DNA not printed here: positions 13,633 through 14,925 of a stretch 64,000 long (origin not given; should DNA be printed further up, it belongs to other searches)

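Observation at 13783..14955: Orphan P4-alpha-type primase module (Zn-ribbon plus Toprim) wedged between aspS and the mtn operon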

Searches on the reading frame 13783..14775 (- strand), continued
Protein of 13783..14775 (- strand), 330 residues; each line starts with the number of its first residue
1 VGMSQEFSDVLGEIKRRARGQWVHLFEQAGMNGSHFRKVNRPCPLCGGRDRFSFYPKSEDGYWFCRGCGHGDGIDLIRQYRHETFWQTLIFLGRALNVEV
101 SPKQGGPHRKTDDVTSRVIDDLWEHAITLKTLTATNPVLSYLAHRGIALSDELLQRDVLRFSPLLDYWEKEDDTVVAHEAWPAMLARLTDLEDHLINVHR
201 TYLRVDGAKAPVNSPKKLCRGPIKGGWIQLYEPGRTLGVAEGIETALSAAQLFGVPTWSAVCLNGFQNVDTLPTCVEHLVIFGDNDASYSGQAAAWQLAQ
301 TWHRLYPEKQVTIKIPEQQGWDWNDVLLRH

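Call 13: search_dna_similar(query=window:13783-14775:-, collection=plasmids, mode=protein, max_rows=30)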
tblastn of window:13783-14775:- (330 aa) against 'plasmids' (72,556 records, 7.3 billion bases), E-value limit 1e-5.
Records with a match: 3314; places in all: 3359; records where one place covers at least 80% of the query: 2169.
Best place of each record, by identity: <60% 3314.
By first word of the organism name: Klebsiella 925; Escherichia 671; Salmonella 517; Enterobacter 329; Citrobacter 133; Vibrio 72; Providencia 49; Aeromonas 37; Sphingobium 36; Pseudomonas 34; and 114 more.
By predicted mobility (MOB-suite, as given by PLSDB): conjugative 2790; non-mobilizable 394; mobilizable 130.
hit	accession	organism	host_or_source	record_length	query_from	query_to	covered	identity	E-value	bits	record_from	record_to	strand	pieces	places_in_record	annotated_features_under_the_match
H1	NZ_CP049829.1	Janthinobacterium lividum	single organism,water pond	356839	1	327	99%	35.4%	2e-46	175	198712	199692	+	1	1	toprim domain-containing protein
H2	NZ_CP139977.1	Janthinobacterium lividum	-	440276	1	327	99%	35.1%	2e-46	175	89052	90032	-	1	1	primase-helicase zinc-binding domain-containing protein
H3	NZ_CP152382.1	Marinobacter sp. SBY-1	mixed culture,aerobic biological filter ...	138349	5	329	98%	33.8%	6e-34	139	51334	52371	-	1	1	toprim domain-containing protein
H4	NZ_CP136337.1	Piscinibacter gummiphilus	single cell,soil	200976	13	328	96%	34.6%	3e-41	160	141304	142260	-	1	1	toprim domain-containing protein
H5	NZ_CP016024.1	Ralstonia insidiosa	cell culture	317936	10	327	96%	34.0%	6e-38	150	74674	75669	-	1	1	primase-helicase zinc-binding domain-containing protein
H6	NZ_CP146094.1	Ralstonia sp. RRA.1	pure culture,Cupriavidus necator ...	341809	10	327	96%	34.0%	6e-38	150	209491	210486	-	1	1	primase-helicase zinc-binding domain-containing protein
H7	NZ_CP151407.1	Azonexus hydrophilus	metagenomic assembly,groundwater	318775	11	326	96%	34.0%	5e-38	150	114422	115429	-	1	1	toprim domain-containing protein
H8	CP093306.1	Ralstonia insidiosa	-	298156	10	327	95%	33.6%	1e-31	162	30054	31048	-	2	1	hypothetical protein | toprim domain-containing protein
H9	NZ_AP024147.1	Methylobacterium indicum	-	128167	11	326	96%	32.7%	2e-39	155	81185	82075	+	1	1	toprim domain-containing protein | DEAD/DEAH box helicase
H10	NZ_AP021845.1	Azospira sp. I09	-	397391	7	327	97%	31.8%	1e-29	126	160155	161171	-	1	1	toprim domain-containing protein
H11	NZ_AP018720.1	Sulfuricystis multivorans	-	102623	2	329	99%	30.8%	6e-33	136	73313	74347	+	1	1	toprim domain-containing protein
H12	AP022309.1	Burkholderia sp. SFA1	-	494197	21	325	92%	32.5%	1e-25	115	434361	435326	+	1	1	hypothetical protein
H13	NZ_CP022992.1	Paraburkholderia aromaticivorans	-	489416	42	327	87%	34.6%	8e-33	135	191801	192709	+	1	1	primase-helicase zinc-binding domain-containing protein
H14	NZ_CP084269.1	Caballeronia sp. Lep1P3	Leptoglossus zonatus,Cell culture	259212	21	325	92%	32.4%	1e-22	106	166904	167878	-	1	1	primase-helicase zinc-binding domain-containing protein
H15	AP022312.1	Burkholderia sp. SFA1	-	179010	21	325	92%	32.2%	3e-25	113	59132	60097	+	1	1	hypothetical protein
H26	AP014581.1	Burkholderia sp. RPE67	Riptortus pedestris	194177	21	325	92%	31.7%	6e-24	109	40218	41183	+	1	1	P4 alpha zinc-binding domain protein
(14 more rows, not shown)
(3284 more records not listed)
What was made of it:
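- Closest known: Toprim-type primases of conjugative plasmids. Same: Same family: 3314 plasmid records, up to 35% identity over 99% of the protein (call 13).
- Plasmids: 3314 records, 2790 of them conjugative (call 13).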

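Call 14: search_dna_similar(query=window:13783-14775:-, collection=phages, mode=protein, max_rows=30)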
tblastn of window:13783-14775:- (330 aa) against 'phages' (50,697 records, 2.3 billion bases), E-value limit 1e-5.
Records with a match: 191; places in all: 191; records where one place covers at least 80% of the query: 146.
Best place of each record, by identity: <60% 191.
By first word of the organism name: Stx2a-converting 62; Escherichia 43; Vibrio 17; Klebsiella 9; Moraxella 8; Serratia 6; Pseudomonas 5; Enterobacteria 5; Shigella 4; Salmonella 4; and 15 more.
By host as written in the record: - 78; Escherichia coli 9; Moraxella catarrhalis 8; Vibrio breoganii 5; Pseudoalteromonas sp. str. H105 4; Vibrio cyclitrophicus 4; Homo sapiens 3; Pseudomonas sp. 1-1-1b 2; and 58 more.
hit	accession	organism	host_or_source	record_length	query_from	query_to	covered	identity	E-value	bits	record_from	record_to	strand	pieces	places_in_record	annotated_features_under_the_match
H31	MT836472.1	Bacteriophage sp.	human fecal samples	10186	6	330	98%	44.9%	4e-87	291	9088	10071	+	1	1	record has no annotation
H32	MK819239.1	Pseudomonas phage vB_PaeP_YA3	Pseudomonas aeruginosa UCBPP-PA14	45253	17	329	95%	33.9%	1e-37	148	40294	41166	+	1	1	primase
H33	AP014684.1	Pseudomonas phage PS-1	Pseudomonas sp. 1-1-1b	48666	19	328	94%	33.8%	7e-39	152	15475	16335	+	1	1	DNA primase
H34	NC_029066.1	Pseudomonas phage PS-1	Pseudomonas sp. 1-1-1b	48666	19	328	94%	33.8%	7e-39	152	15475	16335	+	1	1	DNA primase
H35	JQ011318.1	Escherichia phage TL-2011c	Escherichia coli O103:H25 strain ...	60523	18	329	95%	32.8%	1e-25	113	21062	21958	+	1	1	putative phage DNA primase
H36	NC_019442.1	Escherichia phage TL-2011c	Escherichia coli O103:H25 strain ...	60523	18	329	95%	32.8%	1e-25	113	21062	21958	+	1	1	DNA primase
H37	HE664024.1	Escherichia phage P13374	Escherichia coli CB13374, serotype ...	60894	18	329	95%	32.8%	1e-25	113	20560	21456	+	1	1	primase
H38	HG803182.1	Escherichia phage P13363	Escherichia coli CB13363, serotype ...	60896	18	329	95%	32.8%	1e-25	113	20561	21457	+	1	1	record has no annotation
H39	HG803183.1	Escherichia phage P13368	Escherichia coli CB13368, serotype ...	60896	18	329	95%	32.8%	1e-25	113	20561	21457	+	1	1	record has no annotation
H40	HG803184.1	Escherichia phage P13353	Escherichia coli CB13353, serotype ...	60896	18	329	95%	32.8%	1e-25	113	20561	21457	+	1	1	record has no annotation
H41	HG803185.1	Escherichia phage P13357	Escherichia coli CB13357, serotype ...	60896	18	329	95%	32.8%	1e-25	113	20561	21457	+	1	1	record has no annotation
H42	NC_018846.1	Escherichia phage P13374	Escherichia coli CB13374, serotype ...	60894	18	329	95%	32.8%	1e-25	113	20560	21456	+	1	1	DNA primase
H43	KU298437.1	Escherichia phage phiON-2011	Escherichia coli O104:H4 strain ON-2011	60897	18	329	95%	32.8%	1e-25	113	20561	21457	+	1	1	putative DNA primase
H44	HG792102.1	Escherichia phage P13803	Escherichia coli CB13803, STEC O2:H27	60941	18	329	95%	32.8%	1e-25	113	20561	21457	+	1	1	ORF37: primase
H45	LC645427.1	Escherichia phage PPwrbA_EH2201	-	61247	18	329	95%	32.8%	1e-25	113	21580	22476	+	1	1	none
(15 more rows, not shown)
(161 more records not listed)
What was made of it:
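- The family is overwhelmingly carried by phages and plasmids (calls 13, 14).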

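Call 15: search_solved_structures(query=window:13783-14775:-, max_evalue=1, show_alignments=2)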
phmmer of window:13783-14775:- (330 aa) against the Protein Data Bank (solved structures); distinct sequences matched with E-value up to 1: 1.
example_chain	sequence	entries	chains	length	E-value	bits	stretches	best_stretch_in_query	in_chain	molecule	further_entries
1jhj_A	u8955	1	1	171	0.94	11.8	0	61-89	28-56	APC10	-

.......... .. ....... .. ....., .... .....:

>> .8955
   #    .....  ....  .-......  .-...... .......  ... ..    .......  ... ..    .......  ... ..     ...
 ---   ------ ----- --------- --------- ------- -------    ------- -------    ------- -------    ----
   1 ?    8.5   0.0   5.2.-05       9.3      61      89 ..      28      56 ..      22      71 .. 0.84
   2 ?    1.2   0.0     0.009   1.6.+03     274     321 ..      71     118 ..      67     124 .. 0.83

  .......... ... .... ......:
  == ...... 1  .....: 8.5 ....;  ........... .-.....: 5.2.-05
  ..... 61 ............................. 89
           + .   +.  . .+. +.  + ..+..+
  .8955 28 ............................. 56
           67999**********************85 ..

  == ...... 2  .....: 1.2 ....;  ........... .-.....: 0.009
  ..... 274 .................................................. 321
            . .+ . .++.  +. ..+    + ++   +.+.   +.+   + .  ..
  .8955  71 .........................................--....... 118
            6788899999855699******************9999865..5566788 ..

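Call 19: search_protein_families(library=padloc, proteins=[window:13783-14775:-], max_evalue=0.1)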
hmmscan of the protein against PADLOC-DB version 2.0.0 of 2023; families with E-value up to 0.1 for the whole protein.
window:13783-14775:- (330 aa): 2 families
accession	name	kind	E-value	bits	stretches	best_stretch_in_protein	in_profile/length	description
PDLC03800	RTasDnaG-like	-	0.019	11.7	1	52-98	83-128/550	DRT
PDLC03767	RT_UG29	-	0.047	9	1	58-109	54-106/2280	DRT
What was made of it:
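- On Known anti-phage defence systems (PADLOC): Only noise-level hits (E 0.019 and 0.047) to DRT models (call 19)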

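Call 20: get_annotated_region(hit=H31, flank=10000)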
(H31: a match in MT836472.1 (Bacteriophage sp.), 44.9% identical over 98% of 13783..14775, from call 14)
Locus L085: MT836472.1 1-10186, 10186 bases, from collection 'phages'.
description: UNVERIFIED: Bacteriophage sp. clone scaffold_2289 genomic sequence.
organism: Bacteriophage sp. (NCBI taxid 38018)
taxonomy: Viruses
host: -; source: human fecal samples; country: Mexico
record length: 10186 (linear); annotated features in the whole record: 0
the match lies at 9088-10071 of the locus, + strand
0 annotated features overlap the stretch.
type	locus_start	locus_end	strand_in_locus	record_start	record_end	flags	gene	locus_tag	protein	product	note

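Call 21: find_encoding_contigs(protein=P0042, flank=8000, max_places=4)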
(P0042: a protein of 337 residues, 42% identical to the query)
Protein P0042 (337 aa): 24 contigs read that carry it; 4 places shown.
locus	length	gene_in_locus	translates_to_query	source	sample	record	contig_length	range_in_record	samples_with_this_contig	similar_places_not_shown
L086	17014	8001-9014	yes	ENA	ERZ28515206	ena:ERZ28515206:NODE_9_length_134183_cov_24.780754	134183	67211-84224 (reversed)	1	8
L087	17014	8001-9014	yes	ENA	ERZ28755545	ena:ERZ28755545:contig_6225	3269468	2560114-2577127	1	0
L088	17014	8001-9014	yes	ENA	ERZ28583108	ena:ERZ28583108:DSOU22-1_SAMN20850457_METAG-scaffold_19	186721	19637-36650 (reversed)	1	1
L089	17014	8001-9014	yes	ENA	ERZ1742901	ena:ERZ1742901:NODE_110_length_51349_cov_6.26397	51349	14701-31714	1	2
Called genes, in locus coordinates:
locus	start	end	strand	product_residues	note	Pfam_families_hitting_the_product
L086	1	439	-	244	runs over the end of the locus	PF00528:BPD_transp_1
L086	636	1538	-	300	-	PF00497:SBP_bac_3, PF12974:Phosphonate-bd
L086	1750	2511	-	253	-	PF00378:ECH_1, PF16113:ECH_2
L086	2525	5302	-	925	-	PF13380:CoA_binding_2, PF13607:Succ_CoA_lig, PF00583:Acetyltransf_1 (faint), PF13549:ATP-grasp_5, PF13302:Acetyltransf_3 (weak)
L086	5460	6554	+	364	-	PF01008:IF-2B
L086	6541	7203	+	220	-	PF00596:Aldolase_II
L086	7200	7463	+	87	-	-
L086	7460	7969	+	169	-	-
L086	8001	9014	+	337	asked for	PF08273:Zn_Ribbon_Prim, PF23639:DUF7146, PF13362:Toprim_3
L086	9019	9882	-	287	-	PF00892:EamA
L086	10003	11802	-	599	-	PF01336:tRNA_anti-codon, PF00152:tRNA-synt_2, PF02938:GAD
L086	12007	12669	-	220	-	PF04367:DUF502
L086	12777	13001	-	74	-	PF09723:Zn_ribbon_8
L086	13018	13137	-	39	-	-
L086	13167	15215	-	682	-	PF00009:GTP_EFTU, PF22042:EF-G_D2, PF14492:EFG_III, PF03764:EFG_IV, PF00679:EFG_C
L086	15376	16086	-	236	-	PF00072:Response_reg, PF00486:Trans_reg_C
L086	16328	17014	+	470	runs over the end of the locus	PF02321:OEP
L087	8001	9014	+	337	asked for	PF08273:Zn_Ribbon_Prim, PF23639:DUF7146, PF13362:Toprim_3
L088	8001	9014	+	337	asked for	PF08273:Zn_Ribbon_Prim, PF23639:DUF7146, PF13362:Toprim_3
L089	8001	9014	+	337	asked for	PF08273:Zn_Ribbon_Prim, PF23639:DUF7146, PF13362:Toprim_3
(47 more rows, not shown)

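Call 23: find_encoding_contigs(protein=P0010, flank=8000, max_places=2)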
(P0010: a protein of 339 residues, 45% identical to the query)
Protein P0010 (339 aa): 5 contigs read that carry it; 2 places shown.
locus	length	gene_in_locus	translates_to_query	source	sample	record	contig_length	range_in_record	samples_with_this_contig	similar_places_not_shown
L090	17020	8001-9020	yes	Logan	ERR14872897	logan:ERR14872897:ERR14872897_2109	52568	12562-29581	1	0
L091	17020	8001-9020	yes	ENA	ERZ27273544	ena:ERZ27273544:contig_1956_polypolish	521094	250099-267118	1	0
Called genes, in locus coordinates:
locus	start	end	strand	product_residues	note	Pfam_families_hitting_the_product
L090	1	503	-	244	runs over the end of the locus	PF00528:BPD_transp_1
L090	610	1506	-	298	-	PF00497:SBP_bac_3, PF09084:NMT1 (faint), PF16868:NMT1_3 (weak), PF12974:Phosphonate-bd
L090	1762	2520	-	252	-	PF00378:ECH_1, PF16113:ECH_2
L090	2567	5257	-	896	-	PF13380:CoA_binding_2, PF13508:Acetyltransf_7 (faint), PF13607:Succ_CoA_lig, PF13549:ATP-grasp_5, PF13302:Acetyltransf_3 (weak), PF00583:Acetyltransf_1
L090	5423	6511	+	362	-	PF01008:IF-2B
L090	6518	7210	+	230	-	PF00596:Aldolase_II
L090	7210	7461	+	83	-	-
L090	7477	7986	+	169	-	-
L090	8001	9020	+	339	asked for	PF08273:Zn_Ribbon_Prim, PF23639:DUF7146, PF13362:Toprim_3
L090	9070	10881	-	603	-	PF01336:tRNA_anti-codon, PF00152:tRNA-synt_2, PF02938:GAD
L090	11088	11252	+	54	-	-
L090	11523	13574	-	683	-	PF00009:GTP_EFTU, PF01926:MMR_HSR1 (weak), PF22042:EF-G_D2, PF14492:EFG_III, PF03764:EFG_IV, PF00679:EFG_C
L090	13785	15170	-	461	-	PF00672:HAMP (weak), PF00512:HisKA, PF02518:HATPase_c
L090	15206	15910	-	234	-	PF00072:Response_reg, PF00486:Trans_reg_C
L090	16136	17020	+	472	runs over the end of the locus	PF02321:OEP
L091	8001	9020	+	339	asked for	PF08273:Zn_Ribbon_Prim, PF23639:DUF7146, PF13362:Toprim_3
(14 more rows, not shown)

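Call 24: find_encoding_contigs(protein=P0032, flank=8000, max_places=3)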
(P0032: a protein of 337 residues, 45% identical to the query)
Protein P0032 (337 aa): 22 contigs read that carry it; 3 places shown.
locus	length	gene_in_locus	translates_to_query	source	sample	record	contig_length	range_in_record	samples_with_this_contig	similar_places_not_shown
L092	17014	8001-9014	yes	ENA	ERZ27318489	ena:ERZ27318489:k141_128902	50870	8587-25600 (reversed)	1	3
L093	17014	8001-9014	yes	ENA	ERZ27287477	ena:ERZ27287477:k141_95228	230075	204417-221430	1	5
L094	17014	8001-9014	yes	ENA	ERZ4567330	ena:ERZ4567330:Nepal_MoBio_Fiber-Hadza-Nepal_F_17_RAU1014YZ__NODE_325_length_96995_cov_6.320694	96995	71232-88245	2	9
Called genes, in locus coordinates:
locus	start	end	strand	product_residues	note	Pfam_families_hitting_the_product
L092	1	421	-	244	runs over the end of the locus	PF00528:BPD_transp_1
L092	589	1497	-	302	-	PF09084:NMT1 (faint), PF00497:SBP_bac_3, PF12974:Phosphonate-bd (weak)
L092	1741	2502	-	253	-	PF00378:ECH_1, PF16113:ECH_2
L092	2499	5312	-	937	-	PF13380:CoA_binding_2, PF13607:Succ_CoA_lig, PF13549:ATP-grasp_5, PF00583:Acetyltransf_1 (weak), PF13302:Acetyltransf_3 (weak)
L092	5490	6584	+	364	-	PF01008:IF-2B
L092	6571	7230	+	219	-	PF00596:Aldolase_II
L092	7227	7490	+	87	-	-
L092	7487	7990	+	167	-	-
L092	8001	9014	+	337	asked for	PF08273:Zn_Ribbon_Prim, PF23639:DUF7146, PF13362:Toprim_3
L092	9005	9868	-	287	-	PF00892:EamA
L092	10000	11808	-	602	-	PF01336:tRNA_anti-codon, PF00152:tRNA-synt_2, PF02938:GAD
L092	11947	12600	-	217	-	PF04367:DUF502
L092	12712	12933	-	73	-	PF09723:Zn_ribbon_8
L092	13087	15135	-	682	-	PF00009:GTP_EFTU, PF22042:EF-G_D2, PF14492:EFG_III, PF03764:EFG_IV, PF00679:EFG_C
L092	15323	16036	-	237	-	PF00072:Response_reg, PF00486:Trans_reg_C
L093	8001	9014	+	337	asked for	PF08273:Zn_Ribbon_Prim, PF23639:DUF7146, PF13362:Toprim_3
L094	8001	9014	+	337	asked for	PF08273:Zn_Ribbon_Prim, PF23639:DUF7146, PF13362:Toprim_3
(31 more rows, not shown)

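Call 25: find_encoding_contigs(protein=P0120, flank=8000, max_places=3)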
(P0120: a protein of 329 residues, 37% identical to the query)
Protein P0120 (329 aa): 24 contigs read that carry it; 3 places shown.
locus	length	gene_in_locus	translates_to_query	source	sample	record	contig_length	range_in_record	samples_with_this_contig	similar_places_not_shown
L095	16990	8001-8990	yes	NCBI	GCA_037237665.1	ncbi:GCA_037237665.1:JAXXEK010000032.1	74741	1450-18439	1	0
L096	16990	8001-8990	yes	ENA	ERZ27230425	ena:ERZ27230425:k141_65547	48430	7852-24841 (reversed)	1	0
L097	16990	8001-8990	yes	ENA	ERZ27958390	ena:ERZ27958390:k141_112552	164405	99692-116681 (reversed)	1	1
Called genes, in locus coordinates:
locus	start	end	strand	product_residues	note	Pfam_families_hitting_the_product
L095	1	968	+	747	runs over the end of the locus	PF01734:Patatin, PF01103:Omp85 (weak)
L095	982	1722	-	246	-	PF00899:ThiF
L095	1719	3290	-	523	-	PF22694:CtpB_N-like, PF00595:PDZ, PF13180:PDZ_2, PF17820:PDZ_6, PF03572:Peptidase_S41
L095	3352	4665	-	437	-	PF01551:Peptidase_M23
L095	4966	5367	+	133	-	PF00581:Rhodanese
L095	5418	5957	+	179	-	PF02556:SecB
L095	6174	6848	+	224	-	PF00072:Response_reg, PF00196:GerE, PF08281:Sigma70_r4_2 (weak)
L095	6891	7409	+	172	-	-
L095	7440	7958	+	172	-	-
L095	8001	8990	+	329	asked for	PF08273:Zn_Ribbon_Prim, PF23639:DUF7146, PF13362:Toprim_3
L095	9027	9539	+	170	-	PF12641:Flavodoxin_3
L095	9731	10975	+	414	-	PF03060:NMO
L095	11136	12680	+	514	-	PF01676:Metalloenzyme, PF06415:iPGM_N, PF01663:Phosphodiest (weak)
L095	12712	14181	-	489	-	PF13396:PLDc_N (weak), PF13091:PLDc_2, PF00614:PLDc (weak), PF13091:PLDc_2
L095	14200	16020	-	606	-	PF00005:ABC_tran, PF02463:SMC_N (faint), PF03193:RsgA_GTPase (faint), PF13191:AAA_16 (faint), PF13304:AAA_21 (weak), PF12848:ABC_tran_Xtn, PF00005:ABC_tran, PF16326:ABC_tran_CTD, +2 more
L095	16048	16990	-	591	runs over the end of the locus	PF04348:LppC (weak)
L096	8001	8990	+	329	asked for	PF08273:Zn_Ribbon_Prim, PF23639:DUF7146, PF13362:Toprim_3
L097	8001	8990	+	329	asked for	PF08273:Zn_Ribbon_Prim, PF23639:DUF7146, PF13362:Toprim_3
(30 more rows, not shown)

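Call 30: get_annotated_region(hit=H35, flank=5000)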
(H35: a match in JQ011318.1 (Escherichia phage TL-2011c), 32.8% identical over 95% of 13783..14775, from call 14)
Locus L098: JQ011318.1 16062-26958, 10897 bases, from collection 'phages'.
description: Escherichia phage TL-2011c, complete genome.
organism: Escherichia phage TL-2011c (NCBI taxid 1124655)
taxonomy: Viruses; Duplodnaviria; Heunggongvirae; Uroviricota; Caudoviricetes; Sepvirinae; Oslovirus; Oslovirus TL2011
host: Escherichia coli O103:H25 strain NIPH-11060424/NVH-734; source: patient with HUS during an EHEC outbreak; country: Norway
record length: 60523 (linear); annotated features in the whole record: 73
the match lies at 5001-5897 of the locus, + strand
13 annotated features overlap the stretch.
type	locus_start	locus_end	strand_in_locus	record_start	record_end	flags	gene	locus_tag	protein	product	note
CDS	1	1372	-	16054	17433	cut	-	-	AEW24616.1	modification methylase BsuBI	-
CDS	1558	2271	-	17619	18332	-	-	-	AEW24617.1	repressor protein CI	-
CDS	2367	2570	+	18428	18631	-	-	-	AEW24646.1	hypothetical protein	-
CDS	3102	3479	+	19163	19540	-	-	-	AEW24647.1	hypothetical protein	-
CDS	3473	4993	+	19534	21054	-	-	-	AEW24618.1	helicase domain protein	-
CDS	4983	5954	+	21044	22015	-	-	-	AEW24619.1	putative phage DNA primase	-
CDS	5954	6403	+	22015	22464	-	-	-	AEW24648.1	hypothetical protein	-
CDS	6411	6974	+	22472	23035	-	-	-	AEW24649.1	hypothetical protein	-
CDS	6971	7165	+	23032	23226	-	-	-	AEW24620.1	phage NinH family protein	-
CDS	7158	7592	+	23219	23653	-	-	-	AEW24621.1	putative late gene regulator Q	-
CDS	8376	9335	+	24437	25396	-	-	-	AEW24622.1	Shiga toxin 2 subunit A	-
CDS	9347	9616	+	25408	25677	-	-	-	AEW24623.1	Shiga toxin 2 subunit B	-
CDS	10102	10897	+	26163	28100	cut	-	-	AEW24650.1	hypothetical protein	-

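Call 31: get_annotated_region(hit=H32, flank=5000)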
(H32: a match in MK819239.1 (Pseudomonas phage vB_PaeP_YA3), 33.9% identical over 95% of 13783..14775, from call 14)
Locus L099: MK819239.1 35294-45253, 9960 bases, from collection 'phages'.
description: Pseudomonas phage vB_PaeP_YA3, complete genome.
organism: Pseudomonas phage vB_PaeP_YA3 (NCBI taxid 2588095)
taxonomy: Viruses; Duplodnaviria; Heunggongvirae; Uroviricota; Caudoviricetes
host: Pseudomonas aeruginosa UCBPP-PA14; source: -; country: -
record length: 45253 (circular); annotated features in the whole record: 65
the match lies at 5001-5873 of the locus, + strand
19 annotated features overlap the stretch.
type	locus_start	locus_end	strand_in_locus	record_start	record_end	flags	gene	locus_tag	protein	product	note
CDS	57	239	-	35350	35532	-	-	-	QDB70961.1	hypothetical protein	-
CDS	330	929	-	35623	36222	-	-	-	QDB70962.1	putative transcription factor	-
CDS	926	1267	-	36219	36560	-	-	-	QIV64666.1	hypothetical protein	-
CDS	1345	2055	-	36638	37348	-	-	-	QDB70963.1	repressor protein CI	-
CDS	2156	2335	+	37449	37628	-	-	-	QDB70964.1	Cro transcriptional regulator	-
CDS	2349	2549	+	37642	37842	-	-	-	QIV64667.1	putative transcriptional repressor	-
CDS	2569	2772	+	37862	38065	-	-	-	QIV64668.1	putative transcriptional regulator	-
CDS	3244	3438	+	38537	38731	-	-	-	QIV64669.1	hypothetical protein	-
CDS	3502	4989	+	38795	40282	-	-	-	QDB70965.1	ATP-dependent helicase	-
CDS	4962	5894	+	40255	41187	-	-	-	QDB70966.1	primase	-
CDS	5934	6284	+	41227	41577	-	-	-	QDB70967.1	hypothetical protein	-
CDS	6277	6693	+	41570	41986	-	-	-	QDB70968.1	putative NinB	-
CDS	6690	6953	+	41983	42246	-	-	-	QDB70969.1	hypothetical protein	-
CDS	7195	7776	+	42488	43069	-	-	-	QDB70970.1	recombination protein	recombination protein NinG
CDS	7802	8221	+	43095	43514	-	-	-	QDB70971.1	antitermination Q protein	-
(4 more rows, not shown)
